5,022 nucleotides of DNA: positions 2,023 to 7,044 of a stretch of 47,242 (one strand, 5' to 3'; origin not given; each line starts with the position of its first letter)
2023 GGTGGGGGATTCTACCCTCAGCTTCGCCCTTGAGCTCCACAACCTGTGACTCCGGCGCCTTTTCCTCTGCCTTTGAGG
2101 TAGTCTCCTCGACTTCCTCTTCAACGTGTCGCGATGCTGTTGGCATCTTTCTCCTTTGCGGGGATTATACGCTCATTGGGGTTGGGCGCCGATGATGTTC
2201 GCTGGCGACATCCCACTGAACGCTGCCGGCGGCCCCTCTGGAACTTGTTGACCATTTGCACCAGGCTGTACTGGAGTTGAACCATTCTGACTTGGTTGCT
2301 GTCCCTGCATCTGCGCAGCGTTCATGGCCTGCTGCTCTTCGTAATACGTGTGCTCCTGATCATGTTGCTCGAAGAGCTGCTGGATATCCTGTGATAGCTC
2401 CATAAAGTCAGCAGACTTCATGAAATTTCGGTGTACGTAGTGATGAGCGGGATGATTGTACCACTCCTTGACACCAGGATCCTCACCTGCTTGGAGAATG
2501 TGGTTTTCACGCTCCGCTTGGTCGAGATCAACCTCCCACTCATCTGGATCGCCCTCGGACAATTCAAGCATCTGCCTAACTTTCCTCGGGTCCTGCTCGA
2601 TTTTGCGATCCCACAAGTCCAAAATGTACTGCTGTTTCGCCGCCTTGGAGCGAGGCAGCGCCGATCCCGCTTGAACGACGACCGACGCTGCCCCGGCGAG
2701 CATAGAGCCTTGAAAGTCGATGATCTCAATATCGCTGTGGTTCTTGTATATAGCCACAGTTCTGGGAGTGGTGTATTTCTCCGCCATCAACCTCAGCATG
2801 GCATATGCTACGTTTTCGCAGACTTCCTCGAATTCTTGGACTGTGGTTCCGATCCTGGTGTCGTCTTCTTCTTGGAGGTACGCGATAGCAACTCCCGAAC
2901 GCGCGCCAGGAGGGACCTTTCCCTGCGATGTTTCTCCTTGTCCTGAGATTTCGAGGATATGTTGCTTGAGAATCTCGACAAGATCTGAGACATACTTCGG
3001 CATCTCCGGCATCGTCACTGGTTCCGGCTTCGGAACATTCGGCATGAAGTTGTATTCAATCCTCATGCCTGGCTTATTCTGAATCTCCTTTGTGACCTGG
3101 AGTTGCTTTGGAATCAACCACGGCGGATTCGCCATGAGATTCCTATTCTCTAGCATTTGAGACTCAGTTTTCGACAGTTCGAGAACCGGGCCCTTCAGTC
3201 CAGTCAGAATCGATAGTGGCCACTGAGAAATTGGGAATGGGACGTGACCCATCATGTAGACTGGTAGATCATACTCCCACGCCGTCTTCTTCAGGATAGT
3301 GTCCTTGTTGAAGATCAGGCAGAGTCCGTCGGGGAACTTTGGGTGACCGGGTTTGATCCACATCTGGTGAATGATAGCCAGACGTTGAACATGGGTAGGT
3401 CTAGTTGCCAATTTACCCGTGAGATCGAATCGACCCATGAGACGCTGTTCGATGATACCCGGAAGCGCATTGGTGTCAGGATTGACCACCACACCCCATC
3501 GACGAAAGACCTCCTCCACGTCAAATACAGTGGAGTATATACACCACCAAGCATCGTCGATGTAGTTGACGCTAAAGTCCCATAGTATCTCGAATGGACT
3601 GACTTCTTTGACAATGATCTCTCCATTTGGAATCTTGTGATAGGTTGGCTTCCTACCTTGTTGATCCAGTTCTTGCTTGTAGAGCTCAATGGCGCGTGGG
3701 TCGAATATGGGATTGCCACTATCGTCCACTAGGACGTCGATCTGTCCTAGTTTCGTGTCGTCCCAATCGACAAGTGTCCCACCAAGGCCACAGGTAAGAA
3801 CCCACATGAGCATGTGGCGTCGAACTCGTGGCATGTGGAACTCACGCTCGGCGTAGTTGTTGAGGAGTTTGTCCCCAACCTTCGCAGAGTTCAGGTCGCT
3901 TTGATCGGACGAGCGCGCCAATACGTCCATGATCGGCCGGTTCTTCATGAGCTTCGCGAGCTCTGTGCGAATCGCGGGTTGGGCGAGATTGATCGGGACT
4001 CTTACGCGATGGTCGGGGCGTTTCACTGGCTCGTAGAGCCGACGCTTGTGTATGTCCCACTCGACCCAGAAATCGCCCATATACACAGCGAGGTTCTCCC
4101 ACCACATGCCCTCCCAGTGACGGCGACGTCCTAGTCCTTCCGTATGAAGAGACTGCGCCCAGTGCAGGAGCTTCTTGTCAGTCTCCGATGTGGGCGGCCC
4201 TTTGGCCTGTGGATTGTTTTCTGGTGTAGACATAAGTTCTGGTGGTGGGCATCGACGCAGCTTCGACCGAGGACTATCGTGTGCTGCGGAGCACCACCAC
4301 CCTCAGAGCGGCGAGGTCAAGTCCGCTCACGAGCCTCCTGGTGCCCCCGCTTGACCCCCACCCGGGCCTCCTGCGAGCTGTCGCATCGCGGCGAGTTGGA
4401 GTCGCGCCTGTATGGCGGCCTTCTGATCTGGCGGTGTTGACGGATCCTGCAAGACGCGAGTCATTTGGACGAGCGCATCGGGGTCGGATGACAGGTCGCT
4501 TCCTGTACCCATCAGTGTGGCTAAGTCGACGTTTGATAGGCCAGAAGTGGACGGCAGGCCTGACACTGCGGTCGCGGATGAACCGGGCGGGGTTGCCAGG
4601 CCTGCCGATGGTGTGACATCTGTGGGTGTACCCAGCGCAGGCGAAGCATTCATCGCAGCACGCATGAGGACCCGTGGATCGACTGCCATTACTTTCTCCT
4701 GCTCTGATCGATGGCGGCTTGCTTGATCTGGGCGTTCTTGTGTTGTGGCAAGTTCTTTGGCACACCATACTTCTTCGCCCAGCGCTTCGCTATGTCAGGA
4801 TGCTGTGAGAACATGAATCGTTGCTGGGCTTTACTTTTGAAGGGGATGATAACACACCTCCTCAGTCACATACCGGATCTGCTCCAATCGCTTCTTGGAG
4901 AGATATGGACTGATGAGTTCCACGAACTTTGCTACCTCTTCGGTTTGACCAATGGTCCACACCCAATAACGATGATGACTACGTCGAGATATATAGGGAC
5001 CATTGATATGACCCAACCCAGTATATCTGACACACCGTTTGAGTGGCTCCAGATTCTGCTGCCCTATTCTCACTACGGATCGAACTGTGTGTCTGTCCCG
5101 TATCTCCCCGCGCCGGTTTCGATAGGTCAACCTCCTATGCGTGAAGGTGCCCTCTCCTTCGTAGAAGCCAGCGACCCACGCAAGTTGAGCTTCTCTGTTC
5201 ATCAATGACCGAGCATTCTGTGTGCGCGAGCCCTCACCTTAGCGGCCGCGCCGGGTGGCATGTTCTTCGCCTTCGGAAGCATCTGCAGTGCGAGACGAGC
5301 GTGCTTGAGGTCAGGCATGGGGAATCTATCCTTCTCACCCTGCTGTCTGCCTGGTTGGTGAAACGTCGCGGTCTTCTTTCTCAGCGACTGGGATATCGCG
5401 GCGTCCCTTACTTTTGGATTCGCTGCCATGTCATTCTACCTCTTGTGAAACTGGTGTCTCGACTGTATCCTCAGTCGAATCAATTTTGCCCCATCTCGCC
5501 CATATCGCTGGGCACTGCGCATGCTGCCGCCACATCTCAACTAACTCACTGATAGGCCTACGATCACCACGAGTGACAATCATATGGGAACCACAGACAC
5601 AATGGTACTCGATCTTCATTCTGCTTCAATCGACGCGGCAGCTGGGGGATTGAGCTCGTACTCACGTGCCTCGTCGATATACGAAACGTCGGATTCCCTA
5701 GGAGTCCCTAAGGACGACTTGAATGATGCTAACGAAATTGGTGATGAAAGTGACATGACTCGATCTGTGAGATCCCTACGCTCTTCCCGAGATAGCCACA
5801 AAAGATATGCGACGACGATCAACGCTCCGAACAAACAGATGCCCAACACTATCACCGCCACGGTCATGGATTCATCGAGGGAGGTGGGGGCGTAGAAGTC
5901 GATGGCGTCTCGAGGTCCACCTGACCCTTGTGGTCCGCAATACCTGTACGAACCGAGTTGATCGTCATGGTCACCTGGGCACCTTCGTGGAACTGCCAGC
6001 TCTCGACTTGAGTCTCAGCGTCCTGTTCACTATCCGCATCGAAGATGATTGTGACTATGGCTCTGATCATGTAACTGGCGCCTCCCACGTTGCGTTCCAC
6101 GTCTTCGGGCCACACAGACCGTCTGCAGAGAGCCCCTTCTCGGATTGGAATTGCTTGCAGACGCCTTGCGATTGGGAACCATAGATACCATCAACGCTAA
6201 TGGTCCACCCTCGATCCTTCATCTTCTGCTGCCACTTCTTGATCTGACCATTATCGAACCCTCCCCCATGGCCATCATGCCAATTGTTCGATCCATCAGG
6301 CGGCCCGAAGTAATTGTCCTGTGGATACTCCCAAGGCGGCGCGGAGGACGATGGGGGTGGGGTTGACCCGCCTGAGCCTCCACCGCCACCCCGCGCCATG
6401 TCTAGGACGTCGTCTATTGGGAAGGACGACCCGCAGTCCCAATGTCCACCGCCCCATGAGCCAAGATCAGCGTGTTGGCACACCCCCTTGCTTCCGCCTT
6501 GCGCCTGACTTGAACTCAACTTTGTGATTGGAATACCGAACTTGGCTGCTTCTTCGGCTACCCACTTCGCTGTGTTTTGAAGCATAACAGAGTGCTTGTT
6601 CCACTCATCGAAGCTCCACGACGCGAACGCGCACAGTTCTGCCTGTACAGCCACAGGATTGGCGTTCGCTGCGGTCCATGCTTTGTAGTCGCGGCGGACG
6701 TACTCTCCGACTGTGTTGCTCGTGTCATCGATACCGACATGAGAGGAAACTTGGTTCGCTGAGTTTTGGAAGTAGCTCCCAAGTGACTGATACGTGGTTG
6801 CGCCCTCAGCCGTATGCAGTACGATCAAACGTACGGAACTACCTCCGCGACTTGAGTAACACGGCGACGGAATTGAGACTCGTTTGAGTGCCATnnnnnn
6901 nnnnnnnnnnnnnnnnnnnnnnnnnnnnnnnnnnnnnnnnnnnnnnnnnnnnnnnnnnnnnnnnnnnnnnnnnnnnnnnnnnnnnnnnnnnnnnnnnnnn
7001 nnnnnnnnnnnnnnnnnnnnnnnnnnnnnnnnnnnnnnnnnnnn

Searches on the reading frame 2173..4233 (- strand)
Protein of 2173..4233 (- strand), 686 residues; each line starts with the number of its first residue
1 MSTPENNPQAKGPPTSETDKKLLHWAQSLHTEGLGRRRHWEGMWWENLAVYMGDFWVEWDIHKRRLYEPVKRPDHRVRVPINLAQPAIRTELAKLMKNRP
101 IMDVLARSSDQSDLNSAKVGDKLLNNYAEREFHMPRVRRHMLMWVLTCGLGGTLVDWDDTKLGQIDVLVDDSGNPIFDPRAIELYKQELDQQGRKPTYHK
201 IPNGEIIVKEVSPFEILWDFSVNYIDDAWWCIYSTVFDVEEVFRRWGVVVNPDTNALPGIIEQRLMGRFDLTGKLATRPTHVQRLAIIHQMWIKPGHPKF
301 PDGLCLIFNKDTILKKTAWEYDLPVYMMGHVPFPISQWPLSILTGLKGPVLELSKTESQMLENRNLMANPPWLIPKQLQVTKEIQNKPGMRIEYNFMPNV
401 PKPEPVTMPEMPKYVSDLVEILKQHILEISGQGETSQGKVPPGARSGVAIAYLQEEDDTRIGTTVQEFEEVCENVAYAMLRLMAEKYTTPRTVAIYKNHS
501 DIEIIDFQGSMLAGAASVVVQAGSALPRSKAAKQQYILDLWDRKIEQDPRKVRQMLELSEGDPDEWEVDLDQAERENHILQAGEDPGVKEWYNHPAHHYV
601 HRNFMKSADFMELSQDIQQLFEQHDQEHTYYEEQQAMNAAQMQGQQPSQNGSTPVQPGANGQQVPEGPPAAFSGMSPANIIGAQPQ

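Call 14: search_protein_families(library=phrogs, proteins=[window:2173-4233:-], max_evalue=0.001)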
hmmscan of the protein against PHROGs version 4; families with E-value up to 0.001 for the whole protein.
window:2173-4233:- (686 aa): 2 families
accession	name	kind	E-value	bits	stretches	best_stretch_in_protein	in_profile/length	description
phrog_156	-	head and packaging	1.9e-33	116.8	2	355-649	326-594/681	portal protein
phrog_332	-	connector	8.4e-08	32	1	145-487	134-430/560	head-tail adaptor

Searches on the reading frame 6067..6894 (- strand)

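Call 14: search_protein_families(library=phrogs, proteins=[window:6067-6894:-], max_evalue=0.001)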
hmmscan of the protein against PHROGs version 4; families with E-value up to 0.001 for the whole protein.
window:6067-6894:- (275 aa): 14 families
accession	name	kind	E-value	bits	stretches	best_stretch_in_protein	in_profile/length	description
phrog_16428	-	lysis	2.1e-31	110.2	1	12-268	254-517/520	endolysin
phrog_1493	-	lysis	2.6e-25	90.4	1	19-273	32-309/394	endolysin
phrog_12609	-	lysis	1e-23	85.3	1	6-166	8-178/264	endolysin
phrog_2998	-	lysis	2.1e-22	81.3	1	15-165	140-293/485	endolysin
phrog_833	-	lysis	2e-13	51.7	1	15-142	24-150/294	endolysin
phrog_880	-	lysis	2.7e-13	51.1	1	13-268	181-430/435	endolysin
phrog_2649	-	lysis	9.6e-12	46.3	1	218-268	184-234/261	endolysin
phrog_1794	-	lysis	2.6e-11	44.5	1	9-131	44-172/336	amidase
phrog_670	-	lysis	6.4e-11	42.8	1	6-183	98-266/596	endolysin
phrog_19265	-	unknown function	1.2e-10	42.6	1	13-145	16-136/293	-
phrog_2338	-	lysis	2.3e-08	34.8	1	19-144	26-139/346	endolysin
phrog_7698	-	lysis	9.6e-08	33.2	1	8-107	11-109/316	endolysin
phrog_1224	-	head and packaging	3.3e-07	30.9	1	214-268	9-63/438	endolysin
phrog_14988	-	other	0.00039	21.2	1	237-275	231-272/272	peptidase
